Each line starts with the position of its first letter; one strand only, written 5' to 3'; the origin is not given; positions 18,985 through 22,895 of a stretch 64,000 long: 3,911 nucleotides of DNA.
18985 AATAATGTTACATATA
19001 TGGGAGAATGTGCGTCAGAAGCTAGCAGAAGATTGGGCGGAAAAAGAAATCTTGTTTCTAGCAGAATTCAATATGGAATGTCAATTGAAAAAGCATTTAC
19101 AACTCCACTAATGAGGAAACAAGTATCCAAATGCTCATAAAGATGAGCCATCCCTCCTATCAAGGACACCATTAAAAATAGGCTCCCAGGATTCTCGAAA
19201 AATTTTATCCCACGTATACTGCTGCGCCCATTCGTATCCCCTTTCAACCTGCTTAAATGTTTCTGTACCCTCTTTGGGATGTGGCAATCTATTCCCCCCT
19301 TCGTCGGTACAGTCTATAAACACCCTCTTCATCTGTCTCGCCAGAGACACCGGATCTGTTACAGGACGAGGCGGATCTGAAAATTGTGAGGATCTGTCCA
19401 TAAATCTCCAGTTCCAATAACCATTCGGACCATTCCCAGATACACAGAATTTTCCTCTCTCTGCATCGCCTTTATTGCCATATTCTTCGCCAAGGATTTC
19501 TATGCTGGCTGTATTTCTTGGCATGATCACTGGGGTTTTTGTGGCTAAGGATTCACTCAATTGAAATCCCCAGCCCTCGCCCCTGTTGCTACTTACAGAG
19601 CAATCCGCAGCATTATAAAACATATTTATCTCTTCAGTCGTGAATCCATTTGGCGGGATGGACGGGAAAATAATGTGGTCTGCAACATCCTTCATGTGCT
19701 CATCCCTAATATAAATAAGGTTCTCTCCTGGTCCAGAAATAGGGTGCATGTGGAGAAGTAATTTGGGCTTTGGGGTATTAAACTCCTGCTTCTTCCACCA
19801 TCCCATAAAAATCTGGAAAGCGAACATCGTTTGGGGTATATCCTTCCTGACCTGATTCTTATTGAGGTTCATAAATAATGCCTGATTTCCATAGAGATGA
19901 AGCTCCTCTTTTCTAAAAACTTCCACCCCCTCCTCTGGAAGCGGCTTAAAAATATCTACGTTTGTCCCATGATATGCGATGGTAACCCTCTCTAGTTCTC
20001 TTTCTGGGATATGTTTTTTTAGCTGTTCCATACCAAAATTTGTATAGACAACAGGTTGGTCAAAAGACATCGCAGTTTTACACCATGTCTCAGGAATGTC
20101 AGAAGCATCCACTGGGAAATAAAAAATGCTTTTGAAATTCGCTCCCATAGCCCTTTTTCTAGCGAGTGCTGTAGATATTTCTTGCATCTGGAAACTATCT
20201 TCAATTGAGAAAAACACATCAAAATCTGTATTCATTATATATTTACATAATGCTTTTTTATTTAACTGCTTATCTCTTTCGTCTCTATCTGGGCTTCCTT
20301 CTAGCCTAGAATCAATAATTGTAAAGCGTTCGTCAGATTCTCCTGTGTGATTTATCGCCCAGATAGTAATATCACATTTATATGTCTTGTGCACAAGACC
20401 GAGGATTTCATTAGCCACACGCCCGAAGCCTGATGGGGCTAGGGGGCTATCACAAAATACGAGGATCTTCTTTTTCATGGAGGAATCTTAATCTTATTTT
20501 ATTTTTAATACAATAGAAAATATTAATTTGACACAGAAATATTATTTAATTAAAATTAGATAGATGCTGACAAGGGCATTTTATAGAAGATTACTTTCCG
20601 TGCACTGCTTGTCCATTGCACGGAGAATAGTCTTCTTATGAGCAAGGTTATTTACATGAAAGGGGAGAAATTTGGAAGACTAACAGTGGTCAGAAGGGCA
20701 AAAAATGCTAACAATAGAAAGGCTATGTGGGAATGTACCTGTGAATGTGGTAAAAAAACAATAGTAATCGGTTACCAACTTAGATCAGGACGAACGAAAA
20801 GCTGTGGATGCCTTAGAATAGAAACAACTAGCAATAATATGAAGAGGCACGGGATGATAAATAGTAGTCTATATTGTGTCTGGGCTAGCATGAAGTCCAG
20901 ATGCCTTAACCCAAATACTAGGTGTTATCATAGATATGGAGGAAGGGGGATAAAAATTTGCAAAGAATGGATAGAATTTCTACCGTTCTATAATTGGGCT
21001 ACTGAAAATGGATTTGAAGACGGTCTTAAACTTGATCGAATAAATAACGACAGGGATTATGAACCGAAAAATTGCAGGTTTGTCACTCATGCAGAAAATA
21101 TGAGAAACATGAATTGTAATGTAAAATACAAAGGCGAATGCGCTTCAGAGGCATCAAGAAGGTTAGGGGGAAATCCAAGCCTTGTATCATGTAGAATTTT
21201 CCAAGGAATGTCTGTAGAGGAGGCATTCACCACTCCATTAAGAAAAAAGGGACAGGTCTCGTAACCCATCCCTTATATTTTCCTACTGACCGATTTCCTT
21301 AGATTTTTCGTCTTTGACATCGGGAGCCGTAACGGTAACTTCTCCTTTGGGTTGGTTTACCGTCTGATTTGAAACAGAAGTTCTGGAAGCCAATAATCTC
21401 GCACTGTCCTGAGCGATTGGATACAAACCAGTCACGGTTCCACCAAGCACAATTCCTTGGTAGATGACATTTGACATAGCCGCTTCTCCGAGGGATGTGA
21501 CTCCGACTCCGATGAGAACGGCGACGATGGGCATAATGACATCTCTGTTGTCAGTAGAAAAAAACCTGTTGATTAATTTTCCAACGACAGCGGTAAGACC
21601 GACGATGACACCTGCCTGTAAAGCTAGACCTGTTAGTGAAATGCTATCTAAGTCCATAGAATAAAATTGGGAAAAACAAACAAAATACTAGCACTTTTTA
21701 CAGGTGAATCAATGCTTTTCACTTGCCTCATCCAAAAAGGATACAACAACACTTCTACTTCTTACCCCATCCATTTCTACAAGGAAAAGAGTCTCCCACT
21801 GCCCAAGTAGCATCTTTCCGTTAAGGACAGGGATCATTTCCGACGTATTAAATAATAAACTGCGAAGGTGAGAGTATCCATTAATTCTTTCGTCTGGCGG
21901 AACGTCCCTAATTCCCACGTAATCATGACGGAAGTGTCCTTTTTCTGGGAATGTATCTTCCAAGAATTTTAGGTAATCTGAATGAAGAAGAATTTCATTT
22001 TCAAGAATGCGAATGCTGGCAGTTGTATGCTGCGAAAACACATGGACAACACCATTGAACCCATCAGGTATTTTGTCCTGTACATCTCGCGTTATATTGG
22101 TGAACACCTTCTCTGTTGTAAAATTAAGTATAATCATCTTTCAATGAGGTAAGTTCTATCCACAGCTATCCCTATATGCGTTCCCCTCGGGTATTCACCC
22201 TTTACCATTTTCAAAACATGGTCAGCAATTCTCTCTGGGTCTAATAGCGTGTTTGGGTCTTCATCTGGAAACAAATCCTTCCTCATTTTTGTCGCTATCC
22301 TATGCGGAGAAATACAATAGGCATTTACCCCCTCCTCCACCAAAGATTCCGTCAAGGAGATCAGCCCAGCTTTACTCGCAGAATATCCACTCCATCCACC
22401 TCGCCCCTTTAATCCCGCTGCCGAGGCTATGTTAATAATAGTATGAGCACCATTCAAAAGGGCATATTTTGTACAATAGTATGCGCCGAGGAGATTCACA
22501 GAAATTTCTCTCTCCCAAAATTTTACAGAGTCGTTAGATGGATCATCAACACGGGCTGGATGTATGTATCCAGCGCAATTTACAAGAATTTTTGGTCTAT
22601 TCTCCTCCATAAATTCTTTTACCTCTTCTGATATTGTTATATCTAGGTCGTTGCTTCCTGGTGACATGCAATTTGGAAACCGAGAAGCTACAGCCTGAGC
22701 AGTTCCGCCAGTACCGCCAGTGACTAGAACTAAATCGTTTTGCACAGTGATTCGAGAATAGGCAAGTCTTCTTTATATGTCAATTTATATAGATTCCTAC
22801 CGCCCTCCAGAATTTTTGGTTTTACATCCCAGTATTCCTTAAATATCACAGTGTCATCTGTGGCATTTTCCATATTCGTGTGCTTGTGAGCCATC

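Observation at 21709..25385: Phage-encoded CDP-alditol/teichoic-acid-like polymer pathway beside the tail fibre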

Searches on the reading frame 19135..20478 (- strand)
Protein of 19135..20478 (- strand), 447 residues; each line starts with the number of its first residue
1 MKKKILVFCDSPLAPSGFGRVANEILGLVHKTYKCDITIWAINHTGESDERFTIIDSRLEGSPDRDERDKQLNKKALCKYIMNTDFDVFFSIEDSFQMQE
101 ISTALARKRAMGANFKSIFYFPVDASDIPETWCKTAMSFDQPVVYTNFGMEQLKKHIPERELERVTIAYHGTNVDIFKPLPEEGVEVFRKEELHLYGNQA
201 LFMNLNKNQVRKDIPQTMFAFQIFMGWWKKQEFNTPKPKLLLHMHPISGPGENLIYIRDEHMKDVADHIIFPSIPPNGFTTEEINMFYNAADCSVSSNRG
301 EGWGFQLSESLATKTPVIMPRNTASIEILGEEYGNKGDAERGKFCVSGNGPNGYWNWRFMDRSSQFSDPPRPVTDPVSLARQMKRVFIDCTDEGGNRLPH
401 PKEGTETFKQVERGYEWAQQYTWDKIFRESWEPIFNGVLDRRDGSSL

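Call 3: search_protein_families(library=pfam, proteins=[window:19135-20478:-], max_evalue=0.01)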
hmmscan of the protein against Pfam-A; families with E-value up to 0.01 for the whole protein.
window:19135-20478:- (447 aa): 2 families
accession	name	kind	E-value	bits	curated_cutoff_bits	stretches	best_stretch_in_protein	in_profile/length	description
PF13692.12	Glyco_trans_1_4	-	2.3e-05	25.1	27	1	277-329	64-115/142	Glycosyl transferases group 1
PF00534.26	Glycos_transf_1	-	0.00084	19.4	26.4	1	281-329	83-131/172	Glycosyl transferases group 1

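Call 4: search_protein_families(library=phrogs, proteins=[window:19135-20478:-], max_evalue=0.001)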
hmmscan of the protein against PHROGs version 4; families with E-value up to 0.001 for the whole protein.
window:19135-20478:- (447 aa): 1 family
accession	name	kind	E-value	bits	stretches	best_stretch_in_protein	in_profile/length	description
phrog_2170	-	moron, auxiliary metabolic gene and host takeover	3.4e-24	86.6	1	1-332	1-296/374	glycosyltransferase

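Call 19: search_protein_families(library=ncbifam, proteins=[window:19135-20478:-], max_evalue=0.01)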
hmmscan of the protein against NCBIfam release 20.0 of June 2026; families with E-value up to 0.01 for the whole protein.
window:19135-20478:- (447 aa): 0 families

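Call 62: search_dna_similar(query=window:19135-20478:-, collection=phages, mode=protein, max_rows=20, max_evalue=0.001)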
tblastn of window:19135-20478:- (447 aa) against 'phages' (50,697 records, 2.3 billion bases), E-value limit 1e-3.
Records with a match: 8; places in all: 8; records where one place covers at least 80% of the query: 2.
Best place of each record, by identity: <60% 8.
By first word of the organism name: Synechococcus 3; Tetrasphaera 2; Rhodothermus 1; Microcystis 1; uncultured 1.
By host as written in the record: Tetrasphaera jenkinsii 2; Synechococcus sp. CB0101 2; Synechococcus sp. PCCC-A2c 1; Rhodothermus marinus 1; Microcystis elabens 1; - 1.
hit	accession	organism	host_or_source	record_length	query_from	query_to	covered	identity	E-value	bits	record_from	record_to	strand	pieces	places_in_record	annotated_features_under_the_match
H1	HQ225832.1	Tetrasphaera phage TJE1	Tetrasphaera jenkinsii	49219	2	439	98%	28.5%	3e-37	150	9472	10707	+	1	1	glycosyl transferase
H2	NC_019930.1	Tetrasphaera phage TJE1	Tetrasphaera jenkinsii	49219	2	439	98%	28.5%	3e-37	150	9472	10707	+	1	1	glycosyltransferase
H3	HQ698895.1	Synechococcus phage S-CBS4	Synechococcus sp. CB0101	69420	6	329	72%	26.5%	6e-17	90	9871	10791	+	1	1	glycosyl transferase group I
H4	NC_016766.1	Synechococcus phage S-CBS4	Synechococcus sp. CB0101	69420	6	329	72%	26.5%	6e-17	90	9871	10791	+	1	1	glycosyltransferase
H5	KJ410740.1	Synechococcus phage S-EIVl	Synechococcus sp. PCCC-A2c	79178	2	329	73%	23.5%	8e-11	71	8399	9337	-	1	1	glycosyl transferase group I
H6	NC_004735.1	Rhodothermus phage RM378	Rhodothermus marinus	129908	4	318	70%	20.9%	3e-5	53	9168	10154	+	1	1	glycosyltransferase | similar to DNA polymerase I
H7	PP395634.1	Microcystis phage Mel-JY01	Microcystis elabens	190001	165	319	35%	29.3%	2e-8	63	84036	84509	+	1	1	putative glycosyltransferases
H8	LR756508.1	uncultured phage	metagenomic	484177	206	344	31%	27.8%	6e-4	49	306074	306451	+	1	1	record has no annotation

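Call 63: get_annotated_region(hit=H2, flank=7000)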
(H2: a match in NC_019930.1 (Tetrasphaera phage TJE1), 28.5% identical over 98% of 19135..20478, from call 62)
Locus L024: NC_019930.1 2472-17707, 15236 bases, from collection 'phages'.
description: Tetrasphaera phage TJE1, complete genome.
organism: Tetrasphaera phage TJE1 (NCBI taxid 981335)
taxonomy: Viruses; Duplodnaviria; Heunggongvirae; Uroviricota; Caudoviricetes; Tijeunavirus; Tijeunavirus TJE1
host: Tetrasphaera jenkinsii; source: -; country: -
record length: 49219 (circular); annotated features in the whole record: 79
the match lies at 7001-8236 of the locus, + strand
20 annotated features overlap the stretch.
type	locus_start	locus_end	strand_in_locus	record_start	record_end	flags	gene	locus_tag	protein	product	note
CDS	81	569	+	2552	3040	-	-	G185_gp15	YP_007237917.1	lytic transglycosylase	orf5; lysozyme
CDS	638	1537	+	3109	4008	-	-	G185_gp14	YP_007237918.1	hypothetical protein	orf6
CDS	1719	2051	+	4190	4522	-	-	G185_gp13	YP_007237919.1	hypothetical protein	orf7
CDS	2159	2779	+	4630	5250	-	-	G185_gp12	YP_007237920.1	hypothetical protein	orf8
repeat_region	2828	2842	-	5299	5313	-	-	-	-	-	inverted repeat 1 (IR1)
CDS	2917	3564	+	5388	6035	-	-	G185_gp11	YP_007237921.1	nucleotidyl transferase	orf9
CDS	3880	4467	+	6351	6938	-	-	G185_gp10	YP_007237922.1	guanylate kinase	orf10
CDS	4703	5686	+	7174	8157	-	-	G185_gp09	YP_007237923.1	nucleotide-sugar epimerase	orf11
CDS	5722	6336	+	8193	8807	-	-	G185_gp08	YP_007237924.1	methyltransferase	orf12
CDS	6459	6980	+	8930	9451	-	-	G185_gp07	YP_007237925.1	hypothetical protein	orf13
CDS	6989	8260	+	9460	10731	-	-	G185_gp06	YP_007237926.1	glycosyltransferase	orf14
CDS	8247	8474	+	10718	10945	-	-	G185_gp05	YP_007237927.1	hypothetical protein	orf15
CDS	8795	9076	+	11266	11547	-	-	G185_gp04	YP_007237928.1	hypothetical protein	orf16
CDS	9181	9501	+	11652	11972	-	-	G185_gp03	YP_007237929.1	hypothetical protein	orf17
CDS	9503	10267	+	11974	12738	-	-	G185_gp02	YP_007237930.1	hypothetical protein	orf18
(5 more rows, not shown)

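Call 64: get_annotated_region(hit=H4, flank=6000)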
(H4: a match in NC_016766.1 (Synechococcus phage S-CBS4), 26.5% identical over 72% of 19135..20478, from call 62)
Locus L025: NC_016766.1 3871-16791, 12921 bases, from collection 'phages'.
description: Synechococcus phage S-CBS4, complete genome.
organism: Synechococcus phage S-CBS4 (NCBI taxid 756275)
taxonomy: Viruses; Duplodnaviria; Heunggongvirae; Uroviricota; Caudoviricetes
host: Synechococcus sp. CB0101; source: -; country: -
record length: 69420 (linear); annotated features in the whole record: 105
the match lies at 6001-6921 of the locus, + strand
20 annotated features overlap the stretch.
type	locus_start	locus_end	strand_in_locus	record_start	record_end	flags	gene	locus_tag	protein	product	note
CDS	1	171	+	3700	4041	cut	-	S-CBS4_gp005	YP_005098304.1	hypothetical protein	-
CDS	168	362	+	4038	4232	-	rnf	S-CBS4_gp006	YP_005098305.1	nitrogen fixation protein-like protein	Rnf-Nqr; similar to Rhodobacter-specific nitrogen fixation protein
CDS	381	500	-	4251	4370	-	-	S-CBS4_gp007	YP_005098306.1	hypothetical protein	-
CDS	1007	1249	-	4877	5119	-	-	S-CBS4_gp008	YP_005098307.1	hypothetical protein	-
CDS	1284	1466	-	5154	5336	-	-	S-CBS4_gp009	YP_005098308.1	hypothetical protein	-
CDS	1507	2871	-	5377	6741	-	terL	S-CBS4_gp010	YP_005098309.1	terminase large subunit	-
CDS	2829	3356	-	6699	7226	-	-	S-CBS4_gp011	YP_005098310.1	hypothetical protein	-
CDS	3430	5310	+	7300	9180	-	-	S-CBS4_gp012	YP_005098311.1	portal protein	-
CDS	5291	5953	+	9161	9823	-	-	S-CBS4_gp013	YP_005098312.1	hypothetical protein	-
CDS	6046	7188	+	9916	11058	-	-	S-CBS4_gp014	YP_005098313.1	glycosyltransferase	-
CDS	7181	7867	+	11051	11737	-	-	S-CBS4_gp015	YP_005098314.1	galactosyl transferase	-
CDS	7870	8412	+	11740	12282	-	-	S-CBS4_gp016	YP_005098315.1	SAM-dependent methyltransferase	-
CDS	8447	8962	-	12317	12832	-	-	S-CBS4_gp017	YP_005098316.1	HNH endonuclease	-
CDS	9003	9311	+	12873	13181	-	-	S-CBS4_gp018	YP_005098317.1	hypothetical protein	-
CDS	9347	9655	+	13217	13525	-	-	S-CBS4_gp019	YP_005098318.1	hypothetical protein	-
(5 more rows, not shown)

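Call 91: search_solved_structures(query=window:19135-20478:-, max_evalue=1)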
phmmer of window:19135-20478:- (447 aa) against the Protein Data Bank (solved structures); distinct sequences matched with E-value up to 1: 3.
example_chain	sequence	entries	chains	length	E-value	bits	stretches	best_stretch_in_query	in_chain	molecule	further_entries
3oy2_A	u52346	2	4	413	3e-05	26.3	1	193-319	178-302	Glycosyltransferase B736L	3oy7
6zj4_AAA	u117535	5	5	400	0.33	13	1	268-328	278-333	Trehalose phosphorylase/synthase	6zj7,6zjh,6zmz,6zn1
2e8m_A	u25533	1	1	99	0.93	11.5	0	151-217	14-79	Epidermal growth factor receptor kinase substrate 8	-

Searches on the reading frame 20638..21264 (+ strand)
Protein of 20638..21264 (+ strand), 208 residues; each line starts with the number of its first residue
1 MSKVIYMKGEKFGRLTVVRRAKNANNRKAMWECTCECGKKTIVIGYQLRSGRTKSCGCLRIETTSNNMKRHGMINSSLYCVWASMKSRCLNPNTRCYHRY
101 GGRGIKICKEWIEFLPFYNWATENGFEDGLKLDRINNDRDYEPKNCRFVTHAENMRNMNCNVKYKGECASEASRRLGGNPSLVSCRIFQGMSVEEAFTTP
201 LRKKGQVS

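Call 3: search_protein_families(library=pfam, proteins=[window:20638-21264:+], max_evalue=0.01)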
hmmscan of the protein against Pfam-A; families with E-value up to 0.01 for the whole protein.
window:20638-21264:+ (208 aa): 0 families

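Call 4: search_protein_families(library=phrogs, proteins=[window:20638-21264:+], max_evalue=0.001)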
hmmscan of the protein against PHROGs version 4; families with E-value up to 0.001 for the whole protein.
window:20638-21264:+ (208 aa): 8 families
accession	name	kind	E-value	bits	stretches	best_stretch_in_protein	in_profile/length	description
phrog_374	-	DNA, RNA and nucleotide metabolism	1.5e-65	223.2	1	2-204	192-403/617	HNH endonuclease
phrog_3377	-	DNA, RNA and nucleotide metabolism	1.4e-49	169.7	1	68-204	4-144/196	HNH endonuclease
phrog_8790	-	DNA, RNA and nucleotide metabolism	1.9e-30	107.6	1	62-196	9-141/241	restriction endonuclease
phrog_2081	-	DNA, RNA and nucleotide metabolism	1e-26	95.1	1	35-164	55-201/433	HNH endonuclease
phrog_953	-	DNA, RNA and nucleotide metabolism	1.6e-17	65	1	65-160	211-307/420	HNH endonuclease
phrog_28742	-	unknown function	3.8e-06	28.2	1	84-164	29-110/165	-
phrog_22195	-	unknown function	6.4e-06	27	1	4-67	7-66/148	-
phrog_4578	-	DNA, RNA and nucleotide metabolism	0.00021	22.2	1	127-161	27-62/130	HNH endonuclease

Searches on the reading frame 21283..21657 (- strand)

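Call 3: search_protein_families(library=pfam, proteins=[window:21283-21657:-], max_evalue=0.01)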
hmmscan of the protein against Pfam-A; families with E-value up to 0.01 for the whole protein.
window:21283-21657:- (124 aa): 0 families

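Call 4: search_protein_families(library=phrogs, proteins=[window:21283-21657:-], max_evalue=0.001)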
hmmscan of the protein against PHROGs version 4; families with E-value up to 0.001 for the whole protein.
window:21283-21657:- (124 aa): 2 families
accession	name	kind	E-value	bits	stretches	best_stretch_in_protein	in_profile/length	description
phrog_1129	-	lysis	3.2e-05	24.9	1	16-81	12-76/86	holin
phrog_1299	-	lysis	0.00021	22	1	18-87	10-85/100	holin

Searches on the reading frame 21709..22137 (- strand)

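Call 3: search_protein_families(library=pfam, proteins=[window:21709-22137:-], max_evalue=0.01)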
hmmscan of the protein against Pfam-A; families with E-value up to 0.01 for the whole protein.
window:21709-22137:- (142 aa): 1 family
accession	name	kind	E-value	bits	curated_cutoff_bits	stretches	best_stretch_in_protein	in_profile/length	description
PF01894.22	UPF0047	-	7.6e-29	100.7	27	1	14-133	1-116/117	Uncharacterised protein family UPF0047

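Call 4: search_protein_families(library=phrogs, proteins=[window:21709-22137:-], max_evalue=0.001)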
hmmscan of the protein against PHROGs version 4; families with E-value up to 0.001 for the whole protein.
window:21709-22137:- (142 aa): 1 family
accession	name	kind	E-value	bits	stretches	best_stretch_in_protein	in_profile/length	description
phrog_37337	-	unknown function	0.00072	20.5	0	89-131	36-78/84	-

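Call 19: search_protein_families(library=ncbifam, proteins=[window:21709-22137:-], max_evalue=0.01)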
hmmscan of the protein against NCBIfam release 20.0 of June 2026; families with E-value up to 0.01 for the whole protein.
window:21709-22137:- (142 aa): 1 family
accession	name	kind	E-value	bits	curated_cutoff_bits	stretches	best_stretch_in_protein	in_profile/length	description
TIGR00149.1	TIGR00149_YjbQ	hypoth_equivalog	7e-25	87.3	67.75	1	7-134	8-129/132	secondary thiamine-phosphate synthase enzyme YjbQ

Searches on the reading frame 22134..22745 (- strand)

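Call 3: search_protein_families(library=pfam, proteins=[window:22134-22745:-], max_evalue=0.01)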
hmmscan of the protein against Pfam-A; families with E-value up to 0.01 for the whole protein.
window:22134-22745:- (203 aa): 5 families
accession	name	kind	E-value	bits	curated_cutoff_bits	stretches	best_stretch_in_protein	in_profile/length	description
PF00106.31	adh_short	-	1.8e-20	73.7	26.6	1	35-162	57-194/195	short chain dehydrogenase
PF13561.12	adh_short_C2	-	2.8e-13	50.4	27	1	33-158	49-184/236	Enoyl-(Acyl carrier protein) reductase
PF04321.23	RmlD_sub_bind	-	2.5e-05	24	27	1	6-67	3-68/287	RmlD substrate binding domain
PF01370.27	Epimerase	-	0.0015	18.5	20.9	1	32-81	46-92/240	NAD dependent epimerase/dehydratase family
PF08659.16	KR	-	0.0023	18.3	22.6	0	34-146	60-174/180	KR domain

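Call 4: search_protein_families(library=phrogs, proteins=[window:22134-22745:-], max_evalue=0.001)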
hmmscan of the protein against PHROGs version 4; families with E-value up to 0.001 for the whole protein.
window:22134-22745:- (203 aa): 1 family
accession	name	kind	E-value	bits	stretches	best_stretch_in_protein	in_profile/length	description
phrog_3142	-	moron, auxiliary metabolic gene and host takeover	8.7e-21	74.9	1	33-188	339-508/596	FabG-like 3-oxoacyl-(acyl-carrier-protein) reductase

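Call 19: search_protein_families(library=ncbifam, proteins=[window:22134-22745:-], max_evalue=0.01)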
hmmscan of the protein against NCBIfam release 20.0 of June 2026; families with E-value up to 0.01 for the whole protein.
window:22134-22745:- (203 aa): 149 families (the best 25 are shown)
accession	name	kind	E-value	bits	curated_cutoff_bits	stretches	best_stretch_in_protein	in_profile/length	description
NF005806.0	PRK07666.1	equivalog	5.9e-22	78.1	286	1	52-182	86-222/239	3-ketoacyl-ACP reductase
NF009466.0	PRK12826.1-2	subfamily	1.8e-19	70.2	222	1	35-166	61-203/248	3-oxoacyl-ACP reductase FabG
NF006073.0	PRK08219.1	equivalog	3.4e-18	66.2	218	1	5-182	28-210/227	SDR family oxidoreductase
NF004825.0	PRK06181.1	equivalog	2.5e-16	59.8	215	1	52-159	85-197/268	SDR family oxidoreductase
NF005067.0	PRK06484.1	equivalog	3.1e-16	59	713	1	49-158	82-199/524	short chain dehydrogenase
NF005594.0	PRK07326.1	equivalog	4.1e-16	59.2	271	1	51-182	83-217/237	SDR family oxidoreductase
TIGR01830.1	3oxo_ACP_reduc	equivalog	2.2e-15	57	297.75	1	37-159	58-190/239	3-oxoacyl-[acyl-carrier-protein] reductase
NF004198.0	PRK05653.1-3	equivalog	2.2e-15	56.8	296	1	34-157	63-196/248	3-oxoacyl-ACP reductase FabG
NF052558.1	MBtsdlDhBudC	equivalog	4e-15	56.1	270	1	39-163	62-195/250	meso-2,3-butanediol dehydrogenase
NF005559.1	PRK07231.1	subfamily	5.7e-15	55.5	215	1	49-161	79-197/249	glucose 1-dehydrogenase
NF005878.0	PRK07825.1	subfamily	6.2e-15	55.3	287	1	31-185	58-221/278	short chain dehydrogenase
NF004791.0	PRK06138.1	equivalog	8.8e-15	54.7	312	1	49-171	80-207/252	SDR family oxidoreductase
NF006123.0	PRK08267.1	equivalog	2.3e-14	53.3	261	1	38-191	64-228/261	SDR family oxidoreductase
NF009464.0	PRK12824.1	subfamily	3e-14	53.3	269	1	39-158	68-193/245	3-oxoacyl-ACP reductase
NF005672.0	PRK07454.1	equivalog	4.6e-14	52.2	234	1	38-182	70-222/241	SDR family oxidoreductase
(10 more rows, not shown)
